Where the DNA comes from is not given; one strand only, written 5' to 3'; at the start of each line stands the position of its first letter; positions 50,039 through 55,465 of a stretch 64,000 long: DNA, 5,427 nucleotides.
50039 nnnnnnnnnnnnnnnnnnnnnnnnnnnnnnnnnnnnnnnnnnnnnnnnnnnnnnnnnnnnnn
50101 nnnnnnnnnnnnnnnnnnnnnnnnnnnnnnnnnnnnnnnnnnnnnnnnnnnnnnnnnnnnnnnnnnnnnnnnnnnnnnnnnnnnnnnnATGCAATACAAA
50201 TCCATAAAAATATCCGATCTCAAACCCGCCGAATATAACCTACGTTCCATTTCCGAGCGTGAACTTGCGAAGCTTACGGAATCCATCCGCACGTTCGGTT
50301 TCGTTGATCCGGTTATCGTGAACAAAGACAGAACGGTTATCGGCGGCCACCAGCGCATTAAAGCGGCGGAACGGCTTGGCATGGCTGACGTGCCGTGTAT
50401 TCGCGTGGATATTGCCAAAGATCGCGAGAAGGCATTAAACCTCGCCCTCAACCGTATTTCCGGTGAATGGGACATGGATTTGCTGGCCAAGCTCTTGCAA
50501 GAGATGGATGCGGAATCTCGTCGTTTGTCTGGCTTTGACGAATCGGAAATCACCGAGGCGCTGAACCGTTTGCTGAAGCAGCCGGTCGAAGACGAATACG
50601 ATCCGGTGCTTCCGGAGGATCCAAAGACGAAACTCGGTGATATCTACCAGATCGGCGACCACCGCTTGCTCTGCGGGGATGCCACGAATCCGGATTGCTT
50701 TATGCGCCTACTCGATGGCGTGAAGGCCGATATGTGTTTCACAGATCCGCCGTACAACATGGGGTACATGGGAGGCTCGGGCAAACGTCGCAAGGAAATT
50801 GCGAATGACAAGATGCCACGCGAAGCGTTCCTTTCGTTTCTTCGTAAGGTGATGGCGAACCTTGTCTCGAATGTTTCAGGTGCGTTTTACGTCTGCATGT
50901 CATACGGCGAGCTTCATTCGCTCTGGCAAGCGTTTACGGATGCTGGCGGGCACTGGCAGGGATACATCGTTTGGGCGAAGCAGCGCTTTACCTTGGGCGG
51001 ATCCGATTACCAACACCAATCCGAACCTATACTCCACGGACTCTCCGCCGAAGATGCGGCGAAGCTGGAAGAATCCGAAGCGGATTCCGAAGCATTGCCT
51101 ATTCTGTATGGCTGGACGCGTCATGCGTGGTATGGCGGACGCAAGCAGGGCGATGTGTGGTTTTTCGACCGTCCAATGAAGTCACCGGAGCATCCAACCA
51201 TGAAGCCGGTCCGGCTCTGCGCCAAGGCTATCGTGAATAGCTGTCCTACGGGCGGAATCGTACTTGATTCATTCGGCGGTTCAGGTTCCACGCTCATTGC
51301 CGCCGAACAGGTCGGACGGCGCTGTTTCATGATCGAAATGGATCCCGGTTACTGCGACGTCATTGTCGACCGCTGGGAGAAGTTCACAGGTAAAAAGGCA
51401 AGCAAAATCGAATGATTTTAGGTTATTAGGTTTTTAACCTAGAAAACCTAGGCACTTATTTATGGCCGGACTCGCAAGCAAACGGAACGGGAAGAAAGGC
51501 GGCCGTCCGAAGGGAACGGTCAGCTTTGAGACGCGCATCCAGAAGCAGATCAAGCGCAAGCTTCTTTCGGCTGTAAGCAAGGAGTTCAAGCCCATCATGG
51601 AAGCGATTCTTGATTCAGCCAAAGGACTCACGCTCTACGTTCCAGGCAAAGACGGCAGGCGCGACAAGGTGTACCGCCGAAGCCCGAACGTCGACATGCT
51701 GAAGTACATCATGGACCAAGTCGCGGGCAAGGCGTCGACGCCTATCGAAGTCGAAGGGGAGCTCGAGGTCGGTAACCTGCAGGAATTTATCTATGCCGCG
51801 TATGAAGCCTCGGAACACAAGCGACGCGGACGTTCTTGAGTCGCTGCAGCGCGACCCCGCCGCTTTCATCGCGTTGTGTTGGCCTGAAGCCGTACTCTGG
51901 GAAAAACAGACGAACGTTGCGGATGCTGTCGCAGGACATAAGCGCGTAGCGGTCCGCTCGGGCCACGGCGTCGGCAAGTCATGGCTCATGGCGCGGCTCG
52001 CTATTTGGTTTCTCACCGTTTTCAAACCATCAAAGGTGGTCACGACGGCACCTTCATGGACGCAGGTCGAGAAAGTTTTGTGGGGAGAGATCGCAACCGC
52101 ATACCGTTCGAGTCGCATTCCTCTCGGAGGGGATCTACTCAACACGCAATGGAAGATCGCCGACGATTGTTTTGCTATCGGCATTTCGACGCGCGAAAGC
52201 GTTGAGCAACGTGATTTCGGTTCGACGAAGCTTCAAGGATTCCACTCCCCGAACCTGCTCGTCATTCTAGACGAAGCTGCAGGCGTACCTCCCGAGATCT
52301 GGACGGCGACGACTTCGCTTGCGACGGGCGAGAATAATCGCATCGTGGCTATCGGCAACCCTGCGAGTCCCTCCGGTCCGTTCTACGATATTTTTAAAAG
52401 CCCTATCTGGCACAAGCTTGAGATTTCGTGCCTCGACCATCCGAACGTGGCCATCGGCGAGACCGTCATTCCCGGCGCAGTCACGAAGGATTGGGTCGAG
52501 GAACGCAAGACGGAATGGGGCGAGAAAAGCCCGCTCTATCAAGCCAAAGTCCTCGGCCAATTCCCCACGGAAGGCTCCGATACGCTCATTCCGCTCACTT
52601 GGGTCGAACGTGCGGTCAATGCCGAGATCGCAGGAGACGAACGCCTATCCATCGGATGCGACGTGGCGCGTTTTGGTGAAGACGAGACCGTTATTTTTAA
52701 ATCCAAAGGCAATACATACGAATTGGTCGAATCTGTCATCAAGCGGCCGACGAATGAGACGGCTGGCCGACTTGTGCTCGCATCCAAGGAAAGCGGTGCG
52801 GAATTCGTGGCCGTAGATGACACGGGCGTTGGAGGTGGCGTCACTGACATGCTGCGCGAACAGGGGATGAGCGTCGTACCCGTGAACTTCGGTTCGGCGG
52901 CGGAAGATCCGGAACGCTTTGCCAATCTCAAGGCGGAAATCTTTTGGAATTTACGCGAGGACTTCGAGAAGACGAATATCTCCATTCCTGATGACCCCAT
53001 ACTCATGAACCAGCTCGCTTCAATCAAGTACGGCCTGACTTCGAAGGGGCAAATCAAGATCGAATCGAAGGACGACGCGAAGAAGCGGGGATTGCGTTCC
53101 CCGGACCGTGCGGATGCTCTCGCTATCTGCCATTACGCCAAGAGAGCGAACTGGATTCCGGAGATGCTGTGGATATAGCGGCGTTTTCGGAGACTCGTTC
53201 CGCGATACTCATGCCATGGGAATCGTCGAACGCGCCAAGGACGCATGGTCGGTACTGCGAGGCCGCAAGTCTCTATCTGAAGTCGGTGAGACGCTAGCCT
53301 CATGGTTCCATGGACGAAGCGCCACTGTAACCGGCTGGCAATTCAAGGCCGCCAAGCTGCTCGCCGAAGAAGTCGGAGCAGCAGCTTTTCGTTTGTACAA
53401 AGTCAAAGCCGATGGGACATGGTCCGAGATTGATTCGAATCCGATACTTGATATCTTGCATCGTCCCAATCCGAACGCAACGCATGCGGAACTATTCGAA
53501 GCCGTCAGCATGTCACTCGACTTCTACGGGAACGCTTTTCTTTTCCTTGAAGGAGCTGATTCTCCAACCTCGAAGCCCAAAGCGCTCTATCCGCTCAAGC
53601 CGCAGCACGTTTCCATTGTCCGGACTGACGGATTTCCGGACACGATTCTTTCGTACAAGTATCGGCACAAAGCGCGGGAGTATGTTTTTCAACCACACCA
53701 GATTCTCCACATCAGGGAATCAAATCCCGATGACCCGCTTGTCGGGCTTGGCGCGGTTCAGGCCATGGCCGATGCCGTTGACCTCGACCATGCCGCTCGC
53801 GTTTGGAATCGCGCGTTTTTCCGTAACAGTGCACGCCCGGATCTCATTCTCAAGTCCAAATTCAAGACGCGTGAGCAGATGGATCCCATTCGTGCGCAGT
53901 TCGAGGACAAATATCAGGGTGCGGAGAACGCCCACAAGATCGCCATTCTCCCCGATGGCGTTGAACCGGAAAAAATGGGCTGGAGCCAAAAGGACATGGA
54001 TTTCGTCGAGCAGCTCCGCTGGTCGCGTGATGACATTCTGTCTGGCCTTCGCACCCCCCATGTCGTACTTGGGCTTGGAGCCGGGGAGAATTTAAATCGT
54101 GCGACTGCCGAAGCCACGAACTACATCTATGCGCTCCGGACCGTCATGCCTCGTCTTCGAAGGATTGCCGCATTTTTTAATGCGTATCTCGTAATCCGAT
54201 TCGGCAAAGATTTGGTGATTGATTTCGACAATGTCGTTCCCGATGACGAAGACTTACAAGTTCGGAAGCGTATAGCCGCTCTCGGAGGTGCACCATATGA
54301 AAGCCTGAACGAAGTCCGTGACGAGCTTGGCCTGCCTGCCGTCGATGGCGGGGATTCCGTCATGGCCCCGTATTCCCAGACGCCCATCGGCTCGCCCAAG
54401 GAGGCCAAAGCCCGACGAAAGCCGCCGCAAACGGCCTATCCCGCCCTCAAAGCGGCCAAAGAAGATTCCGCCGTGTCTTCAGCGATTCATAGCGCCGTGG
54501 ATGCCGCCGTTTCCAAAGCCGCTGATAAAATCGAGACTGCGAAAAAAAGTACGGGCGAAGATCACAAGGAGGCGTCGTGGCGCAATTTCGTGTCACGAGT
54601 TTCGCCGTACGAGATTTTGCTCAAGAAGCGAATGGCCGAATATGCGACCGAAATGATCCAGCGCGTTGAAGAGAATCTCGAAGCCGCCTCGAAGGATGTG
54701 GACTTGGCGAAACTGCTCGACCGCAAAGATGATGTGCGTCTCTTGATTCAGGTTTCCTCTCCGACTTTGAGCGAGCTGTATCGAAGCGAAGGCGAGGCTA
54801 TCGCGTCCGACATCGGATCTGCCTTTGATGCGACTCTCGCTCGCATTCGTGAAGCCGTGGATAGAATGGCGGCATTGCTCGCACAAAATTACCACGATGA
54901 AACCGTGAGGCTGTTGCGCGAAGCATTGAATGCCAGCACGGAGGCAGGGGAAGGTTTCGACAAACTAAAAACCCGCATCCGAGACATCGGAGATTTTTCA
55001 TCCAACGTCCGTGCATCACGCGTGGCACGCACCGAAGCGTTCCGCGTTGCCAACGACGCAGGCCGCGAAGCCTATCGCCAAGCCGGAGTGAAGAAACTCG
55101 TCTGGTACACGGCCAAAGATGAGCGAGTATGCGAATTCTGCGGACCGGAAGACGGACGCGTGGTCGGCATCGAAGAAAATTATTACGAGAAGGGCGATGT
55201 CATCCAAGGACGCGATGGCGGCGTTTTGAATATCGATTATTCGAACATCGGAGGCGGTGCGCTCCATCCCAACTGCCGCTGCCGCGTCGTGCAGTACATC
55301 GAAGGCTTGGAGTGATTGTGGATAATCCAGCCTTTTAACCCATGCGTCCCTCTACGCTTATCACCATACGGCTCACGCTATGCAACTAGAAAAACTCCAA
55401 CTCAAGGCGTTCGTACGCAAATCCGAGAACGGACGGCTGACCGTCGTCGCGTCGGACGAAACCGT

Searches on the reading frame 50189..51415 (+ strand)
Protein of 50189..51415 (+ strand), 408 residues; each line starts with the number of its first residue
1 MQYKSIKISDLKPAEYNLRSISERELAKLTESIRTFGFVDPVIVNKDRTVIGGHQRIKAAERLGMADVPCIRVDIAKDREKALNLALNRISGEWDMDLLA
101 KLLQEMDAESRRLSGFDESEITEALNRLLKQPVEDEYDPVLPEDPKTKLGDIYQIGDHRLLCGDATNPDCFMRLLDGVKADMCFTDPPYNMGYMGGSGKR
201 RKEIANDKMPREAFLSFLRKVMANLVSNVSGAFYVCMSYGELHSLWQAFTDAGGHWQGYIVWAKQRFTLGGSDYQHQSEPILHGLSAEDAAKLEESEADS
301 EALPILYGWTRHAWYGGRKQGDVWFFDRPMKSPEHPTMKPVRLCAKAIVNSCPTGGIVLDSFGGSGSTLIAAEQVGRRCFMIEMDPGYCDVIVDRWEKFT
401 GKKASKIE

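Call 9: search_protein_families(library=pfam, max_evalue=0.01, proteins=[window:50189-51415:+])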
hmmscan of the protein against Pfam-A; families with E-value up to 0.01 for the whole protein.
window:50189-51415:+ (408 aa): 3 families
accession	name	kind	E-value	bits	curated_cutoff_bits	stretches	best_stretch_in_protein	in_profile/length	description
PF01555.25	N6_N4_Mtase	-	3.2e-26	93.1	26.7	1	181-393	2-220/221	DNA methylase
PF02195.25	ParB_N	-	2.5e-08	34.3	26.3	1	4-79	4-84/95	ParB N-terminal domain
PF03602.21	Cons_hypoth95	-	0.00029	21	24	0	335-400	22-88/182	Conserved hypothetical protein 95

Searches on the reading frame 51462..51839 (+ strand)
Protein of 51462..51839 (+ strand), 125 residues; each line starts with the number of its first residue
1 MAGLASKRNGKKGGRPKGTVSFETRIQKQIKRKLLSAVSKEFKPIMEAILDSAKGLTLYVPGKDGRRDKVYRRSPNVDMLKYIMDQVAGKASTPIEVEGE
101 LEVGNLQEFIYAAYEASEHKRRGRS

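Call 9: search_protein_families(library=pfam, max_evalue=0.01, proteins=[window:51462-51839:+])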
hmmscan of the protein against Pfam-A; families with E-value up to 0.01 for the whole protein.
window:51462-51839:+ (125 aa): 0 families

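Call 14: search_protein_families(library=phrogs, max_evalue=0.001, proteins=[window:51462-51839:+])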
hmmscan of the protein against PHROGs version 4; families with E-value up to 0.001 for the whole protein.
window:51462-51839:+ (125 aa): 0 families

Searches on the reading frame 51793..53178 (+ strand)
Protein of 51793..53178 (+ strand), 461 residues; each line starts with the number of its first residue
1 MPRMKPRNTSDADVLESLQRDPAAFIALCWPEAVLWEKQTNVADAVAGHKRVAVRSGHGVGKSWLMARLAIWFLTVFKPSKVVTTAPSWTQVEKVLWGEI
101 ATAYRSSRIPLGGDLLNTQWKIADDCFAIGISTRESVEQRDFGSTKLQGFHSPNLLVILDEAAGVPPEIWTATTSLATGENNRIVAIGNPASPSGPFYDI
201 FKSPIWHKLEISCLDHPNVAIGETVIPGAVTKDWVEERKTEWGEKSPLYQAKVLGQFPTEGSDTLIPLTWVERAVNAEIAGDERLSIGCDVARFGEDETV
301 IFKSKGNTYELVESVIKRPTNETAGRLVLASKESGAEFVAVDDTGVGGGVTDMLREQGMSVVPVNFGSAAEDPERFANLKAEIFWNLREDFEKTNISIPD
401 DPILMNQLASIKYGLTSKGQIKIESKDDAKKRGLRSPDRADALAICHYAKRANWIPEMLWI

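Call 9: search_protein_families(library=pfam, max_evalue=0.01, proteins=[window:51793-53178:+])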
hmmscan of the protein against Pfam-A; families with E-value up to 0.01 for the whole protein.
window:51793-53178:+ (461 aa): 1 family
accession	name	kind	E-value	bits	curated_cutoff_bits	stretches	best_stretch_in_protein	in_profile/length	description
PF03237.21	Terminase_6N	-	1.1e-07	32.2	22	1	57-272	5-214/215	Terminase large subunit, T4likevirus-type, N-terminal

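Call 14: search_protein_families(library=phrogs, max_evalue=0.001, proteins=[window:51793-53178:+])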
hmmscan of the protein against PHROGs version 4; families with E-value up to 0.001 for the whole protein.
window:51793-53178:+ (461 aa): 3 families
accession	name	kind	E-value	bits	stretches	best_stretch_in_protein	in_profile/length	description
phrog_2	-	head and packaging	8.1e-39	135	1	32-450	263-592/807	terminase large subunit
phrog_5902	-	unknown function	4e-34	119.4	1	37-326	36-327/359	-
phrog_7579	-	head and packaging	1e-05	25.9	1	149-259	108-215/239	terminase large subunit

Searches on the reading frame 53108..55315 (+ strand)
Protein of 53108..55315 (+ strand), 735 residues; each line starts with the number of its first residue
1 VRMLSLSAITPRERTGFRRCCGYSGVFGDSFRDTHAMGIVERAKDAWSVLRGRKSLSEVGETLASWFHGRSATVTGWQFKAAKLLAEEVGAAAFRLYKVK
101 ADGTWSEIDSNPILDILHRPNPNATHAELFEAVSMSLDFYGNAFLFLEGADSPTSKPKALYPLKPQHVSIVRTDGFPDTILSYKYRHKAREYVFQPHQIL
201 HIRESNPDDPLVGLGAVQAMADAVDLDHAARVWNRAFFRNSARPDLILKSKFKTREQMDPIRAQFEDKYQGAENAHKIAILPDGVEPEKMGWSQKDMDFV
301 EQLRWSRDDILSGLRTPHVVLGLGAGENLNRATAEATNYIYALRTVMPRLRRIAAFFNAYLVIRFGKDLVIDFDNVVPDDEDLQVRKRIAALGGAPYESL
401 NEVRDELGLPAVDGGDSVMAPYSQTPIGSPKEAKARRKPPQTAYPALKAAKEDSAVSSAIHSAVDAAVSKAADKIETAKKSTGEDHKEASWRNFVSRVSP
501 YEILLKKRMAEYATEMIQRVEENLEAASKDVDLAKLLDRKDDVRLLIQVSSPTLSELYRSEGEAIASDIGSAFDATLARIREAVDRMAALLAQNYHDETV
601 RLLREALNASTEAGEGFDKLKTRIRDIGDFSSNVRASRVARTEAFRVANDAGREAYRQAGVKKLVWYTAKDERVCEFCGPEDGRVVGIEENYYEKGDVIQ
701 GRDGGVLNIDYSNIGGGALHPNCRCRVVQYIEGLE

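Call 9: search_protein_families(library=pfam, max_evalue=0.01, proteins=[window:53108-55315:+])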
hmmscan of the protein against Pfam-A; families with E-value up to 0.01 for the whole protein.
window:53108-55315:+ (735 aa): 3 families
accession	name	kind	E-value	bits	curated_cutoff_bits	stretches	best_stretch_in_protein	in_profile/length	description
PF04860.17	Phage_portal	-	1.1e-62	212.5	39.1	1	79-408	4-321/321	Phage portal protein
PF04233.19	Phage_Mu_F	-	3.9e-15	57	29.6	1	604-727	4-111/112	Phage Mu protein F like protein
PF06152.16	Phage_min_cap2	-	0.0002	20.9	26.3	1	635-734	193-286/366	Phage minor capsid protein 2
